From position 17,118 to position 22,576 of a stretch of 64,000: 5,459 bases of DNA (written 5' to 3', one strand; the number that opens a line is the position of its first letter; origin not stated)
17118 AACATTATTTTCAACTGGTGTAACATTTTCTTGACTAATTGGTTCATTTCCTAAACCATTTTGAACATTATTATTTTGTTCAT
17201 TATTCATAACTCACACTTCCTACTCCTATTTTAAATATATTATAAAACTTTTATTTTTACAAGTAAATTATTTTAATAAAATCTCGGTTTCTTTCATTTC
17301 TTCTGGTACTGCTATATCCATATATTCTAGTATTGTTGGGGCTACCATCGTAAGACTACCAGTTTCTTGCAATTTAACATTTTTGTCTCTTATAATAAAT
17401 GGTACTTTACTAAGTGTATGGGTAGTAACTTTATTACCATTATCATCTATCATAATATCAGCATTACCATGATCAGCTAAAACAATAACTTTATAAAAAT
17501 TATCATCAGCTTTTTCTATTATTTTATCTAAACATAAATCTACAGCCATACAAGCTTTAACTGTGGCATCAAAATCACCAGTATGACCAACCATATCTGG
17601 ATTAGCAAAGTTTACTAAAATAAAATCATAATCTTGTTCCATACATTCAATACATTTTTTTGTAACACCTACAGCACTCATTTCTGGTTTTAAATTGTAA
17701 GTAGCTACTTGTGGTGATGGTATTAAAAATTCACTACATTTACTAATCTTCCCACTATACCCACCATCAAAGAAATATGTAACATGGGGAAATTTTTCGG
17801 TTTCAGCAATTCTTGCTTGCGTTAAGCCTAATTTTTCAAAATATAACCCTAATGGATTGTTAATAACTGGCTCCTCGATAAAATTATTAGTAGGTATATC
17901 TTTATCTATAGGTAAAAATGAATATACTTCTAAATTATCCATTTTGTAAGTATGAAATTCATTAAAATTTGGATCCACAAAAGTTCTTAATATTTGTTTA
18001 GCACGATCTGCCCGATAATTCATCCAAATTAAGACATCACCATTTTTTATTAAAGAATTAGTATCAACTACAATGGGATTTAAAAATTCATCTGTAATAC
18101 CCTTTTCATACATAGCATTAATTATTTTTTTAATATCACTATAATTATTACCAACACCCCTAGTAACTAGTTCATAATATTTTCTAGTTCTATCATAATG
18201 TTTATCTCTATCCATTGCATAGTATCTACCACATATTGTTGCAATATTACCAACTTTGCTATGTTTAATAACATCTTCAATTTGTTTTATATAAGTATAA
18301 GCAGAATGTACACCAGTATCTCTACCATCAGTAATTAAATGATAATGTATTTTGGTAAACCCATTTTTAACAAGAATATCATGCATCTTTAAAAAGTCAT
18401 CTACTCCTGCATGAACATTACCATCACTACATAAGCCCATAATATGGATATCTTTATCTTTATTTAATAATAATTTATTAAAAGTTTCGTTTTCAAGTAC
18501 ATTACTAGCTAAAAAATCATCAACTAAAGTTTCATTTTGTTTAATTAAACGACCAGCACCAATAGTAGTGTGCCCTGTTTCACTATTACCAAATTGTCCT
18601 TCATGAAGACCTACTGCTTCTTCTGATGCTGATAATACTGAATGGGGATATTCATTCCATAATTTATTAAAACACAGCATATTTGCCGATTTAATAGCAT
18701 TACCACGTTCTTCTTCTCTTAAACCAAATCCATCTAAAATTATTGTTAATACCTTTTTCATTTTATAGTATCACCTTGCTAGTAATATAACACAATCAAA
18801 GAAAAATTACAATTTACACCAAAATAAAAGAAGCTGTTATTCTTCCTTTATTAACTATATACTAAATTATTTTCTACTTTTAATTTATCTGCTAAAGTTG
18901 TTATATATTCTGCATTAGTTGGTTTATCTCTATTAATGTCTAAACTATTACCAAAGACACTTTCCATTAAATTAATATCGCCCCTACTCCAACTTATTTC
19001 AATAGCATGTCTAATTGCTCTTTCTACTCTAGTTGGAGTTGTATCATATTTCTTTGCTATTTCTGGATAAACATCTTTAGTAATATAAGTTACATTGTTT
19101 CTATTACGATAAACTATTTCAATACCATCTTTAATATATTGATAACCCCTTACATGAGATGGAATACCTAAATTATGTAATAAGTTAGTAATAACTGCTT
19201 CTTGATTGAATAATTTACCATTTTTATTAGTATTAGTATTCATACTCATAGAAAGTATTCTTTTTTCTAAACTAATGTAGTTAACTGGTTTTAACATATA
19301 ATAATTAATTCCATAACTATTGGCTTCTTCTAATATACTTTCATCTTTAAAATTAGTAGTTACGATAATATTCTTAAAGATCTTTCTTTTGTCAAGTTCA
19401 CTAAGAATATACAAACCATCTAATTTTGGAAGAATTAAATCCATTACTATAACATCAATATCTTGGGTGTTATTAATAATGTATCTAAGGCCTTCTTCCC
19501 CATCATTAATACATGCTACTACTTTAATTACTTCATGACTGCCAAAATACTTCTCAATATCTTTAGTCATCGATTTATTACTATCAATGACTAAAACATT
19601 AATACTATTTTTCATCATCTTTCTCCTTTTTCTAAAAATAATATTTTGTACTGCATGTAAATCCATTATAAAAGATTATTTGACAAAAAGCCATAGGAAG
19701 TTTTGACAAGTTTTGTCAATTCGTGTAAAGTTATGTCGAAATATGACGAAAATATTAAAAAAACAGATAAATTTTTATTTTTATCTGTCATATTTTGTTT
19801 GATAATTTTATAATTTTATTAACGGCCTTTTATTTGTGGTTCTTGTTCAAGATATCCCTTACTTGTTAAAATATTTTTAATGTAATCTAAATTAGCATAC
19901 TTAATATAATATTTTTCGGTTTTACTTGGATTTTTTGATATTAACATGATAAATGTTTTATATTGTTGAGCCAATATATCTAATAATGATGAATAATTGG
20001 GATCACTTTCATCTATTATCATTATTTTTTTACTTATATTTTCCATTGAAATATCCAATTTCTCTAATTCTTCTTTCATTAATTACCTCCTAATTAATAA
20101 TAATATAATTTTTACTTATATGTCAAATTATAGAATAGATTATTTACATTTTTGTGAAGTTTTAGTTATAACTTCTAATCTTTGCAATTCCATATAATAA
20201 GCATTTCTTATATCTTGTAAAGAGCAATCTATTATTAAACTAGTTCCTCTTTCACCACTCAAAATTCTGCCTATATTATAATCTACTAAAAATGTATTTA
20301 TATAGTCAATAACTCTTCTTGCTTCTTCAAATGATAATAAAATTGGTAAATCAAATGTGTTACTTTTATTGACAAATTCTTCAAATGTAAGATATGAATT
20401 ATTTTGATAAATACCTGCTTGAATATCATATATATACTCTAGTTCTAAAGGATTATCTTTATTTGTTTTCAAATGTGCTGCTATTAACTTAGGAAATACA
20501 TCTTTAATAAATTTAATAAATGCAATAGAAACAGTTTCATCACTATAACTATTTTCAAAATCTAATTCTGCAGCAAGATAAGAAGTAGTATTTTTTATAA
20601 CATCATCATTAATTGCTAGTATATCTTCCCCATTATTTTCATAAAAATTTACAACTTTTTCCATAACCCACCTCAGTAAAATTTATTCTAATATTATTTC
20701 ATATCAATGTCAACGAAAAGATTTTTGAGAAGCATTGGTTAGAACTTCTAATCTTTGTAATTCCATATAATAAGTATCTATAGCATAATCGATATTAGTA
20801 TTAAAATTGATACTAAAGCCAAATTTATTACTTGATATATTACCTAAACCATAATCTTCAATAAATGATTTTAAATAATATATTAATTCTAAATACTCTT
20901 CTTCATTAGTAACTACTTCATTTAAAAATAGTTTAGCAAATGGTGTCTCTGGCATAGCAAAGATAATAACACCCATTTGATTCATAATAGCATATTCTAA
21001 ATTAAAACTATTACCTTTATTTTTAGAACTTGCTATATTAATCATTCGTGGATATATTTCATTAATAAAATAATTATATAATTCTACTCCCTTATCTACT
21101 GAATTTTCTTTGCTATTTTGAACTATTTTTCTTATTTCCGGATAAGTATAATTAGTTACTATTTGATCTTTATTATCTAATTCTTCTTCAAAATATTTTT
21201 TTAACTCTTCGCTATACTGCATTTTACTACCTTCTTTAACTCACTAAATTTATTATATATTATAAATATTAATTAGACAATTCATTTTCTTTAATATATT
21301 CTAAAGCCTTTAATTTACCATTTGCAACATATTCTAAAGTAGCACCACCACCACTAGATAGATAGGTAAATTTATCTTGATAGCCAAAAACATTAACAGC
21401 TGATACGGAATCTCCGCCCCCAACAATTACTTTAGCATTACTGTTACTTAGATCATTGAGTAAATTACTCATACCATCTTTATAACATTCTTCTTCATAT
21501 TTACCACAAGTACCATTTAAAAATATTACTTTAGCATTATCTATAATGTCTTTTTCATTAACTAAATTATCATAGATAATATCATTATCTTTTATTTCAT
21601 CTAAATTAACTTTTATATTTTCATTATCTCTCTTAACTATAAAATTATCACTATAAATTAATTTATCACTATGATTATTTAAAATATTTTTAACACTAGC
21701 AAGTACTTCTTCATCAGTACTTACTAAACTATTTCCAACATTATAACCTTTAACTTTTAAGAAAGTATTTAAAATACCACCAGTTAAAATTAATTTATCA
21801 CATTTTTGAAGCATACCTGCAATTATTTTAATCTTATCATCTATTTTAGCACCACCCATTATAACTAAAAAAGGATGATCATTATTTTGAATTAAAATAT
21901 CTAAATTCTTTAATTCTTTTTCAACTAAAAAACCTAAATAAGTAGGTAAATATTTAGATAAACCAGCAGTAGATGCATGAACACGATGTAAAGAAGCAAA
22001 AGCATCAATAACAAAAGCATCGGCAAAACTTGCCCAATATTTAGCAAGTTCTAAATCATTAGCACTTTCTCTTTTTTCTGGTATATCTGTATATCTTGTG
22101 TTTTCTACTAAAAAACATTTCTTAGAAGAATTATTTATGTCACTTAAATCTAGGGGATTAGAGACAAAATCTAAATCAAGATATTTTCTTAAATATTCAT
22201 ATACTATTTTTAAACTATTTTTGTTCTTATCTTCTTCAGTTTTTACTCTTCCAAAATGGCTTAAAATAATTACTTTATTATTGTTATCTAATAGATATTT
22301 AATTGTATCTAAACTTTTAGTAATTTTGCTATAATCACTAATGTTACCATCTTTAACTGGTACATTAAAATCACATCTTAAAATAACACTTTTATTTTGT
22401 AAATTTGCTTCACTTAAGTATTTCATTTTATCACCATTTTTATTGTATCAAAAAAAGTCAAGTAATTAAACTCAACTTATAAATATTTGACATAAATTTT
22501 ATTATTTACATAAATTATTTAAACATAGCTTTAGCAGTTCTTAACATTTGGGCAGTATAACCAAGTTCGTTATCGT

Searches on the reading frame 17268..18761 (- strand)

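Call 60: search_protein_families(library=pfam, max_evalue=1e-12, proteins=[window:17268-18761:-])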
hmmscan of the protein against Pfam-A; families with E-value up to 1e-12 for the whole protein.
window:17268-18761:- (497 aa): 2 families
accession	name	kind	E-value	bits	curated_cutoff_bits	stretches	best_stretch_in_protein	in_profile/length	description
PF01676.23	Metalloenzyme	-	6.2e-68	229.5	24.3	1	2-483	1-250/252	Metalloenzyme superfamily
PF06415.18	iPGM_N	-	6.6e-60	202.7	27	1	92-282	14-212/217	BPG-independent PGAM N-terminus (iPGM_N)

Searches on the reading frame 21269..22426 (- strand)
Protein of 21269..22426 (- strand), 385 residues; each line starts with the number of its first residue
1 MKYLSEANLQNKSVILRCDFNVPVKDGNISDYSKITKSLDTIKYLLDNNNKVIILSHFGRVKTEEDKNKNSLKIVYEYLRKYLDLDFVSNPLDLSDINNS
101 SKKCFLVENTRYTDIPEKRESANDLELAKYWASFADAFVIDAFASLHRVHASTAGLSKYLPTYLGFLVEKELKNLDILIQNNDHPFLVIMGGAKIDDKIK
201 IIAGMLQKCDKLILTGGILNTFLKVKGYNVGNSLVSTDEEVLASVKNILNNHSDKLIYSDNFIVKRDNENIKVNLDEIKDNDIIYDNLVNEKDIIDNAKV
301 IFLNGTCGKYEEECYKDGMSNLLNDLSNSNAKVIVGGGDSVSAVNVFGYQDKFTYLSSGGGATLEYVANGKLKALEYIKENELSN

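Call 60: search_protein_families(library=pfam, max_evalue=1e-12, proteins=[window:21269-22426:-])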
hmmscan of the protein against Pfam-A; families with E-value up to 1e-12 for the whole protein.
window:21269-22426:- (385 aa): 1 family
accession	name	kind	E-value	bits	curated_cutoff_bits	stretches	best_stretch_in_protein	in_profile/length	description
PF00162.24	PGK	-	1.9e-100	336.9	27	1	5-367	2-376/379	Phosphoglycerate kinase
